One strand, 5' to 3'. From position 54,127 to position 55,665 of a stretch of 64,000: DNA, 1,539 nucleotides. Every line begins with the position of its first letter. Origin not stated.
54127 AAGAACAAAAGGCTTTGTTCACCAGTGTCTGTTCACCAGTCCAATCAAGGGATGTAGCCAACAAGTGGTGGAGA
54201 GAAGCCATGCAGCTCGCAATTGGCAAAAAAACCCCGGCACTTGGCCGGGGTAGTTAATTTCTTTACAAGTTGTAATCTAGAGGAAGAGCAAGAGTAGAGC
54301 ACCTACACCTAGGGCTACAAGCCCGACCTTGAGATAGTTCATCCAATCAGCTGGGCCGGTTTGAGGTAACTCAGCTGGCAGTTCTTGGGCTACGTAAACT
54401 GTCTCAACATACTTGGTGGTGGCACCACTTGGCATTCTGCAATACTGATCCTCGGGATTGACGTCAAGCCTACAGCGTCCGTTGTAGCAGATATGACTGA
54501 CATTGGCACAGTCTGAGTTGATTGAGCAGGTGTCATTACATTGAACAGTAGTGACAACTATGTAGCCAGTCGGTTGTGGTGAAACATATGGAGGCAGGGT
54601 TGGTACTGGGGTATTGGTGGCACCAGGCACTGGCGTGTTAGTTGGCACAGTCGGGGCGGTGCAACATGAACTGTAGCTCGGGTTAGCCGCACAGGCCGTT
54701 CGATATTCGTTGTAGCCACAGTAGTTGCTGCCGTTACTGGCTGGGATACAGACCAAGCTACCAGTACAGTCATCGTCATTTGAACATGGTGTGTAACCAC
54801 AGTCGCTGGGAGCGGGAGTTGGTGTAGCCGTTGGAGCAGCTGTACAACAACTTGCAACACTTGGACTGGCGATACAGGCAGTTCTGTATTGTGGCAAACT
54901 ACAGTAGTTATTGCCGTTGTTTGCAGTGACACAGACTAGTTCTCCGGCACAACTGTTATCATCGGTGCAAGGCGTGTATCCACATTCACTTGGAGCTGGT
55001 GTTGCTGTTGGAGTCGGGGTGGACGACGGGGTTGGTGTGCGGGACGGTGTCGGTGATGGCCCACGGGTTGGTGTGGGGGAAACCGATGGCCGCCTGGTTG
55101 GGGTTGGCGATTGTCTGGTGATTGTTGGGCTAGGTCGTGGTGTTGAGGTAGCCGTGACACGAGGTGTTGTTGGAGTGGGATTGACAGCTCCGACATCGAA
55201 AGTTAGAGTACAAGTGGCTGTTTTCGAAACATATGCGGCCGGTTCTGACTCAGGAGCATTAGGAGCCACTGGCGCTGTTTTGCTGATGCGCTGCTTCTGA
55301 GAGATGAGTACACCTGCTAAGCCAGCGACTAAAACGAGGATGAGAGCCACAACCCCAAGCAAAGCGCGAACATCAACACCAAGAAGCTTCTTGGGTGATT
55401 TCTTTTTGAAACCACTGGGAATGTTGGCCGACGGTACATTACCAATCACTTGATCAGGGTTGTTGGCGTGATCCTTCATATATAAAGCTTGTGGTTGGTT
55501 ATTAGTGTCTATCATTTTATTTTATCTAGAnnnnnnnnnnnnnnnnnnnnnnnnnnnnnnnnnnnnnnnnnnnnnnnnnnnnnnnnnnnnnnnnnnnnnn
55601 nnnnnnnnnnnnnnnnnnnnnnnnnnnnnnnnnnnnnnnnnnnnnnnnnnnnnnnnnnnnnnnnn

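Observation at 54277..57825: GC-elevated pair of cysteine-rich repeat surface proteins, one LPXTG-anchored, with a fresh intragenic tandem duplication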

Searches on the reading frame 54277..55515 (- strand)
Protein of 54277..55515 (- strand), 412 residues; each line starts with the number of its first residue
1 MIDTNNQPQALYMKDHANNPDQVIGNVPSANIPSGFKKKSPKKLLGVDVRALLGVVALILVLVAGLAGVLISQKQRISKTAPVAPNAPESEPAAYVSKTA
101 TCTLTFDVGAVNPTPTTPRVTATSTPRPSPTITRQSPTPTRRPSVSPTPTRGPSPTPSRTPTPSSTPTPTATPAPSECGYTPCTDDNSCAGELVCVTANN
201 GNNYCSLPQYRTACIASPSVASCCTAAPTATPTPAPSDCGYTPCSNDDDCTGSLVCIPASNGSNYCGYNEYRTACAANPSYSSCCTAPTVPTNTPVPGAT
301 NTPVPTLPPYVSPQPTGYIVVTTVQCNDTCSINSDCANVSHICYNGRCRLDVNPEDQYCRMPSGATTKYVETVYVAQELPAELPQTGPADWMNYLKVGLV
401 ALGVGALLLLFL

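Call 6: search_protein_families(library=pfam, proteins=[window:54277-55515:-], max_evalue=1)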
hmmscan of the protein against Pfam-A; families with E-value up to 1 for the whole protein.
window:54277-55515:- (412 aa): 3 families
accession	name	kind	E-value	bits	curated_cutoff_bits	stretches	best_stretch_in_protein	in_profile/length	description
PF03929.21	PepSY_TM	-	0.21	11.8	28.8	1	53-139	7-82/295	PepSY-associated TM region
PF01666.22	DX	-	0.23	12.4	25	0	242-268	48-74/76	DX module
PF11722.13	zf-TRM13_CCCH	-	0.92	9.6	20.9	0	259-267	18-26/29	CCCH zinc finger in TRM13 protein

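Call 7: search_protein_families(library=ncbifam, proteins=[window:54277-55515:-], max_evalue=1)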
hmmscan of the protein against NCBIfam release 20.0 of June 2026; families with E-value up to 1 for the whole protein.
window:54277-55515:- (412 aa): 2 families
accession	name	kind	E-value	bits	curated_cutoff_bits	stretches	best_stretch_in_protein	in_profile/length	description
NF033761.1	gliding_GltJ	equivalog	0.0016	17.6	450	1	6-176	334-498/671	adventurous gliding motility protein GltJ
TIGR01167.1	LPXTG_anchor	domain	0.012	16.2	15.9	1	382-410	1-29/34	LPXTG cell wall anchor domain-containing protein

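Call 10: find_homologous_proteins(query=window:54277-55515:-)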
Query window:54277-55515:- (412 aa): 79 proteins with E <= 0.001 among 8000 candidates.
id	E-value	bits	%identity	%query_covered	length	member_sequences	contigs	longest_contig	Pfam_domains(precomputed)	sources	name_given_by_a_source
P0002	1.0e-270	916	100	100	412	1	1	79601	-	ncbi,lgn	ncbi:MAG: LPXTG cell wall anchor domain-containing protein [Patescibacteria group bacterium]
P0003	4.4e-87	311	45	96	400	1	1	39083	-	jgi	jgi:hypothetical protein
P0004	1.1e-73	267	37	84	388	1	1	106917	-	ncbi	-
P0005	1.3e-71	260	57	39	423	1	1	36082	-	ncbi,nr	ncbi:MAG: hypothetical protein U9O78_04775 [Patescibacteria group bacterium]|nr:hypothetical protein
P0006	9.7e-69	251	36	96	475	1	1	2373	-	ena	-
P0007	1.1e-63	234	34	90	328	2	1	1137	-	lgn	-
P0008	3.4e-63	232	37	60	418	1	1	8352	-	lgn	-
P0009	2.2e-61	226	44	54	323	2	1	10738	-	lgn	-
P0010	6.1e-60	222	62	11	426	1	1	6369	-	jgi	jgi:hypothetical protein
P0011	1.2e-58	217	38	64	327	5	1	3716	-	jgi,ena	-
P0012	2.9e-57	213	45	43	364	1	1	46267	-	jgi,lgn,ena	-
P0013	5.6e-57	212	41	54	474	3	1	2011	-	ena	-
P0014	8.0e-57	211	52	11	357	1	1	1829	-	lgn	-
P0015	5.5e-55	205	41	53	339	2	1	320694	PF04886.17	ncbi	-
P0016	1.0e-54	204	53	26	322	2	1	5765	-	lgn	-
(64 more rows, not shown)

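Call 28: find_encoding_contigs(protein=P0003, flank=10000, max_places=2)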
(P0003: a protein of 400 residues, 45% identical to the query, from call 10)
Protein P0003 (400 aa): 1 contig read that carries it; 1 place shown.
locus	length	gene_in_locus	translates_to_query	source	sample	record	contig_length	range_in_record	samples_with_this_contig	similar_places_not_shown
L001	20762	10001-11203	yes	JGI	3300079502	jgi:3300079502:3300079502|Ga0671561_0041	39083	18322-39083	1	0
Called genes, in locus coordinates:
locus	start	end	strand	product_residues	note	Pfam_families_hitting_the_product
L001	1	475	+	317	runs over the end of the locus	PF06508:QueC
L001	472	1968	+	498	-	PF01564:Spermine_synth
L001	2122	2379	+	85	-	PF05402:PqqD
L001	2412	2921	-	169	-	-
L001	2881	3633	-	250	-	PF00005:ABC_tran, PF13304:AAA_21 (faint)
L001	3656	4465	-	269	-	PF01061:ABC2_membrane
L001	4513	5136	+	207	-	-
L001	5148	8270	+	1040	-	-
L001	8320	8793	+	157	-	-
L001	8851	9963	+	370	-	-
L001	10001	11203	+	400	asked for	-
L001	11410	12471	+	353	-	PF25940:LcnD_C (weak), PF25967:RND-MFP_C (faint), PF25989:YknX_C (weak)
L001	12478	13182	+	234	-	PF02463:SMC_N (faint), PF00005:ABC_tran, PF13304:AAA_21 (faint)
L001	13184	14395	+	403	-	PF12704:MacB_PCD, PF02687:FtsX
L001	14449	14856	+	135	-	-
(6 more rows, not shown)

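Call 29: find_encoding_contigs(protein=P0004, flank=10000, max_places=2)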
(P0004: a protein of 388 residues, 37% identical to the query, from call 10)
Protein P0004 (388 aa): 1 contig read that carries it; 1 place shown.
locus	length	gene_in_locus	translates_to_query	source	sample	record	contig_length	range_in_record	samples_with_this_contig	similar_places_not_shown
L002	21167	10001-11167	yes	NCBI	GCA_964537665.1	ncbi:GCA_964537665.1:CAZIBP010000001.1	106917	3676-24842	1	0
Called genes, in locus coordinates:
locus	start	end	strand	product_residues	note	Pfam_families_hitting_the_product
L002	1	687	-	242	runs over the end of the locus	PF00793:DAHP_synth_1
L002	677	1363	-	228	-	PF01487:DHquinase_I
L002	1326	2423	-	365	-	PF13685:Fe-ADH_2 (weak), PF01761:DHQ_synthase, PF24621:DHQS_C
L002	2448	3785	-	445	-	-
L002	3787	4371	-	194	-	-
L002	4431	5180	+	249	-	PF13578:Methyltransf_24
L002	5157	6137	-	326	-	PF06508:QueC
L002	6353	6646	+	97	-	PF05402:PqqD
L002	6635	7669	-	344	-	PF00005:ABC_tran, PF13304:AAA_21 (faint), PF00717:Peptidase_S24 (faint)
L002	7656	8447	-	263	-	PF01061:ABC2_membrane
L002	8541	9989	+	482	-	-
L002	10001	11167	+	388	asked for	-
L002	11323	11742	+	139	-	-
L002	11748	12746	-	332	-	PF22700:MVD-like_N, PF00288:GHMP_kinases_N, PF18376:MDD_C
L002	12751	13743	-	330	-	PF22700:MVD-like_N (weak), PF00288:GHMP_kinases_N, PF08544:GHMP_kinases_C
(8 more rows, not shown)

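Call 62: find_encoding_contigs(protein=P0002, flank=10000, max_places=3)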
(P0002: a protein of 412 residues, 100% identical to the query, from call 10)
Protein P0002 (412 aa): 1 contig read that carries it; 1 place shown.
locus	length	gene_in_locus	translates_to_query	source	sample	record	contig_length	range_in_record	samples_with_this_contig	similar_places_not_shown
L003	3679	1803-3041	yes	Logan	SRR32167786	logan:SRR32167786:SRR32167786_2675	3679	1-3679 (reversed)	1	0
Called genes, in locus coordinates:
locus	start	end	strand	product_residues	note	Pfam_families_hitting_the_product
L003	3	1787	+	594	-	?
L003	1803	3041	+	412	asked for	-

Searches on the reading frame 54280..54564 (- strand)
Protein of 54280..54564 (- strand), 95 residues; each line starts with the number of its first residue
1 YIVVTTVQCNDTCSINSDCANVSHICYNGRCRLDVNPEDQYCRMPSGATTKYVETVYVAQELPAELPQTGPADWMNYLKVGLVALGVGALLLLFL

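Call 84: search_protein_families(library=ncbifam, alignment_id=A7, max_evalue=1)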
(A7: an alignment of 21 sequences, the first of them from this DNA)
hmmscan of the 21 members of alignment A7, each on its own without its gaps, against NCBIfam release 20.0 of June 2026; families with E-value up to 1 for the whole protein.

A. member 1, seq(95 aa): 1 family
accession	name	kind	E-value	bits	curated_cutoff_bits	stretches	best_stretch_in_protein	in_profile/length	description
TIGR01167.1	LPXTG_anchor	domain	0.00096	19.7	15.9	1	65-93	1-29/34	LPXTG cell wall anchor domain-containing protein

B. families by the number of members that match (of 21 scanned): 7 families
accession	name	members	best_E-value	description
TIGR01167.1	LPXTG_anchor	4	0.00096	LPXTG cell wall anchor domain-containing protein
NF033902.0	iso_D2_wall_anc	1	0.00063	SpaH/EbpB family LPXTG-anchored major pilin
NF053819.1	EF0750_LPXTG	1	0.00084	EF2685/EF0750 family sortase-dependent surface protein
TIGR04216.1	halo_surf_glyco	1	0.032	HVO_2072 family ArtA-dependent S-layer glycoprotein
NF058583.1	LAXTG_small_WW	1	0.041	LAXTG motif-containing small protein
NF040983.1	BimA_second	1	0.098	trimeric autotransporter actin-nucleating factor BimA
TIGR00695.1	uxuA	1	0.13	mannonate dehydratase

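Call 85: find_related_loci(query=A7, collection=genome_contigs, flank=10000)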
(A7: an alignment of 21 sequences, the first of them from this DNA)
Query A7 (95 aa) in genome_contigs; peptide patterns used: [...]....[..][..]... (x = any residue, [..] = any of these).
28 stretches matched a pattern; 16 encode a relative of the query (tblastn E <= 1e-3); 16 distinct loci.
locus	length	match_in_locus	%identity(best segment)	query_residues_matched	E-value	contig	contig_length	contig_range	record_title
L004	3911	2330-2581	62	3-95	4e-36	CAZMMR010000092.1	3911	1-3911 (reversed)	MAG TPA_asm: uncultured Pseudomonadales bacterium isolate SRP141376_co2_351 genome assembly, contig: NODE_35979_length_3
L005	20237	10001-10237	58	1-88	4e-33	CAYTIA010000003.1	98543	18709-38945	MAG TPA_asm: uncultured Pseudomonadales bacterium isolate SRP241326_co1_68 genome assembly, contig: NODE_372_length_9854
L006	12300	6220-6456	58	1-88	2e-32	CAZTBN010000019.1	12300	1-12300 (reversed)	MAG TPA_asm: uncultured Pseudomonadales bacterium isolate SRP192927_co3_110 genome assembly, contig: NODE_12563_length_1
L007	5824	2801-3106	53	1-90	4e-31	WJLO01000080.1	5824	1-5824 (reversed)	MAG: Candidatus Paceibacterota bacterium isolate Bin_542 k141_3095785, whole genome shotgun sequence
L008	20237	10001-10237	52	1-88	1e-30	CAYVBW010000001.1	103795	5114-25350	MAG TPA_asm: uncultured Pseudomonadales bacterium isolate SRP241326_co2_315 genome assembly, contig: NODE_331_length_103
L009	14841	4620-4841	65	1-79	4e-30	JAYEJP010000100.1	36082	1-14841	MAG: Patescibacteria group bacterium isolate MAG160 MAG160_100, whole genome shotgun sequence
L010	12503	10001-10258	57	1-95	7e-30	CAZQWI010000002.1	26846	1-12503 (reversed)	MAG TPA_asm: uncultured Pseudomonadales bacterium isolate SRP192927_co6_53 genome assembly, contig: NODE_3509_length_268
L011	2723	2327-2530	58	3-79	2e-27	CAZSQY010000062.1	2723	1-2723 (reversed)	MAG TPA_asm: uncultured Pseudomonadales bacterium isolate SRP319275_co2_305 genome assembly, contig: NODE_51899_length_2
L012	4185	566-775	57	3-80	3e-27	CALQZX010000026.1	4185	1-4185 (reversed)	MAG: Parcubacteria group bacterium isolate MiH-14oct19-109 genome assembly, contig: MiH-14oct19-C51326, whole genome sho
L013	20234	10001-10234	52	2-88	7e-27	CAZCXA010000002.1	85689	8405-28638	MAG TPA_asm: uncultured Pseudomonadales bacterium isolate binchicken_co45_521 genome assembly, contig: NODE_238_length_8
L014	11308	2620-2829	57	3-80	1e-26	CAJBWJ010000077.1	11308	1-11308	uncultured bacterium isolate Loc080925-5-5m_bin-0562 genome assembly, contig: bin-0562:77/86, whole genome shotgun seque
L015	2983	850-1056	60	3-79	2e-26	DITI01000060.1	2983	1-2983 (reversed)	MAG TPA_asm: Candidatus Pacebacteria bacterium UBA6188 UBA6188_contig_330701, whole genome shotgun sequence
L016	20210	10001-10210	54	3-80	2e-25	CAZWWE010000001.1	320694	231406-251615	MAG TPA_asm: uncultured Pseudomonadales bacterium isolate SRP216815_co1_233 genome assembly, contig: NODE_33_length_3206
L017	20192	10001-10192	60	9-80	5e-25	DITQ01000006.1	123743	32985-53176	MAG TPA_asm: Candidatus Pacebacteria bacterium UBA6180 UBA6180_contig_90338, whole genome shotgun sequence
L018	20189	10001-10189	57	9-79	3e-24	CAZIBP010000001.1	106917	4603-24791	MAG TPA_asm: uncultured Pseudomonadales bacterium isolate SRP093185_co1_41 genome assembly, contig: NODE_39_length_10691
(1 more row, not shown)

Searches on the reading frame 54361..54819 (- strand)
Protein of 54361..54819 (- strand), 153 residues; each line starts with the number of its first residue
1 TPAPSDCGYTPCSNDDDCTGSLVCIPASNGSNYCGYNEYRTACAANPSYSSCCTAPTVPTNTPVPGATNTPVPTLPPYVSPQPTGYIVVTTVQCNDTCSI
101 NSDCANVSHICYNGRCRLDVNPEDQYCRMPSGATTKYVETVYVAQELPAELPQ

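Call 58: predict_structure(alignment_id=A5)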
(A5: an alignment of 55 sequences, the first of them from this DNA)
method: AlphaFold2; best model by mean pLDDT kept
length: 153 residues; sequences in the alignment: 55
mean_pLDDT: 81.6   pTM: 0.41
mean pLDDT of the five models: 81.6, 80.6, 80.4, 77.0, 75.8
residues with pLDDT >= 90: 79; 70-90: 40; 50-70: 13; < 50: 21
segments of 3 or more residues with pLDDT < 50: 60-73, 78-82
pLDDT, mean of each block of 10 residues (from residue 1): 79 94 95 96 94 80 44 47 69 94 93 96 93 80 73 72
secondary structure, 60 per line:
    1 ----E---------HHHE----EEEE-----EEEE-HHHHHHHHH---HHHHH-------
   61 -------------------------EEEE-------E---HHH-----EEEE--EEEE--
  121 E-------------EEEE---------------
elements in order: E23-26 E32-35 H37-45 H49-53 E86-89 E109-112 E115-118 E135-138

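Call 61: fold_search(model_id=the predicted structure, library=pdb)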
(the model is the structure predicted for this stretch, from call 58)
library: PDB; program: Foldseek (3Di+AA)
matches with E <= 10: 50; with E <= 0.001: 0
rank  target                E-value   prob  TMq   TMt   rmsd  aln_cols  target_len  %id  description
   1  5o57_MODEL_1_A        5.6e-01  0.21  0.16  0.25  16.9       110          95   10  Solution Structure of the N-terminal Region of Dkk4 (released 2018-06-13)
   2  8sem_MODEL_1_A        7.4e-01  0.47  0.17  0.57   2.5        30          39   27  Structural and functional characterisation of Tst2, a novel TRPV1 inhibitory peptide from the Australian sea a (released 2023-09-27)
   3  4fz0_O                8.4e-01  0.30  0.16  0.52   3.5        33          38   27  Crystal structure of acid-sensing ion channel in complex with psalmotoxin 1 at low pH (released 2012-08-01)
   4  4fz0_N                1.3e+00  0.25  0.15  0.53   1.9        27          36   26  Crystal structure of acid-sensing ion channel in complex with psalmotoxin 1 at low pH (released 2012-08-01)
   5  2roo_MODEL_1_A        1.3e+00  0.20  0.17  0.46   2.4        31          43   19  Solution structure of Magi4, a spider toxin from Macrothele gigas (released 2009-04-07)
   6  2kni_MODEL_1_A        1.4e+00  0.21  0.16  0.50   3.3        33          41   24  High-resolution solution structure of the ASIC1a blocker PcTX1 (released 2010-09-01)
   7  8g4y_B                1.8e+00  0.38  0.17  0.60   2.9        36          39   28  Structure of ZNRF3 ECD bound to peptide MK1-3.6.10 (released 2023-12-20)
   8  8uwf_MODEL_1_A        2.2e+00  0.14  0.16  0.50   3.4        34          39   26  NMR structure of the funnel-web spider toxin Hc3a (released 2024-03-13)
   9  3s2k_C                2.3e+00  0.35  0.16  0.32   1.0        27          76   26  Structural basis of Wnt signaling inhibition by Dickkopf binding to LRP5/6. (released 2011-11-02)
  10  1dl0_MODEL_1_A        2.3e+00  0.13  0.11  0.42   0.8        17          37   41  SOLUTION STRUCTURE OF THE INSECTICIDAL NEUROTOXIN J-ATRACOTOXIN-HV1C (released 2000-09-15)
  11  1lmm_MODEL_1_A        2.5e+00  0.08  0.13  0.40   5.4        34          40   20  Solution Structure of Psmalmotoxin 1, the First Characterized Specific Blocker of ASIC1a NA+ channel (released 2003-11-25)
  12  8fey_MODEL_1_A        2.6e+00  0.15  0.15  0.52   2.2        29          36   28  Solution structure of Pmu1a (released 2023-03-29)
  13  4fz1_D                2.8e+00  0.18  0.16  0.59   2.1        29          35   24  Crystal structure of acid-sensing ion channel in complex with psalmotoxin 1 at high pH (released 2012-08-01)
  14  2arp_F                2.8e+00  0.12  0.12  0.13   0.8        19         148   32  Activin A in complex with Fs12 fragment of follistatin (released 2006-03-07)
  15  7bkb_L                2.8e+00  0.02  0.12  0.17  10.6        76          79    9  Formate dehydrogenase - heterodisulfide reductase - formylmethanofuran dehydrogenase complex from Methanospirillum hun (released 2021-09-29)
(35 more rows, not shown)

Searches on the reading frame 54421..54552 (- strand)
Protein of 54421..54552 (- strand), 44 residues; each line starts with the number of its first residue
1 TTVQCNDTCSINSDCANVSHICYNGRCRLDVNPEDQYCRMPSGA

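Call 26: search_solved_structures(query=A3, max_evalue=10, show_alignments=2)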
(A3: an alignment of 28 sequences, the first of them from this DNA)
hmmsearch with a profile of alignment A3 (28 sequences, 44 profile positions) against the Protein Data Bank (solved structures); distinct sequences matched with E-value up to 10: 3.
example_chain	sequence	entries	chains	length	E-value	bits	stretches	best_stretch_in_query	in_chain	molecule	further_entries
1oig_A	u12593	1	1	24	0.024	17.6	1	8-28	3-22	Dumpy, isoform Y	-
8u4j_C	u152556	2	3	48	0.89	12.6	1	14-41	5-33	Betacellulin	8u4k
1iox_A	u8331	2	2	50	1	12.3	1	14-41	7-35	Betacellulin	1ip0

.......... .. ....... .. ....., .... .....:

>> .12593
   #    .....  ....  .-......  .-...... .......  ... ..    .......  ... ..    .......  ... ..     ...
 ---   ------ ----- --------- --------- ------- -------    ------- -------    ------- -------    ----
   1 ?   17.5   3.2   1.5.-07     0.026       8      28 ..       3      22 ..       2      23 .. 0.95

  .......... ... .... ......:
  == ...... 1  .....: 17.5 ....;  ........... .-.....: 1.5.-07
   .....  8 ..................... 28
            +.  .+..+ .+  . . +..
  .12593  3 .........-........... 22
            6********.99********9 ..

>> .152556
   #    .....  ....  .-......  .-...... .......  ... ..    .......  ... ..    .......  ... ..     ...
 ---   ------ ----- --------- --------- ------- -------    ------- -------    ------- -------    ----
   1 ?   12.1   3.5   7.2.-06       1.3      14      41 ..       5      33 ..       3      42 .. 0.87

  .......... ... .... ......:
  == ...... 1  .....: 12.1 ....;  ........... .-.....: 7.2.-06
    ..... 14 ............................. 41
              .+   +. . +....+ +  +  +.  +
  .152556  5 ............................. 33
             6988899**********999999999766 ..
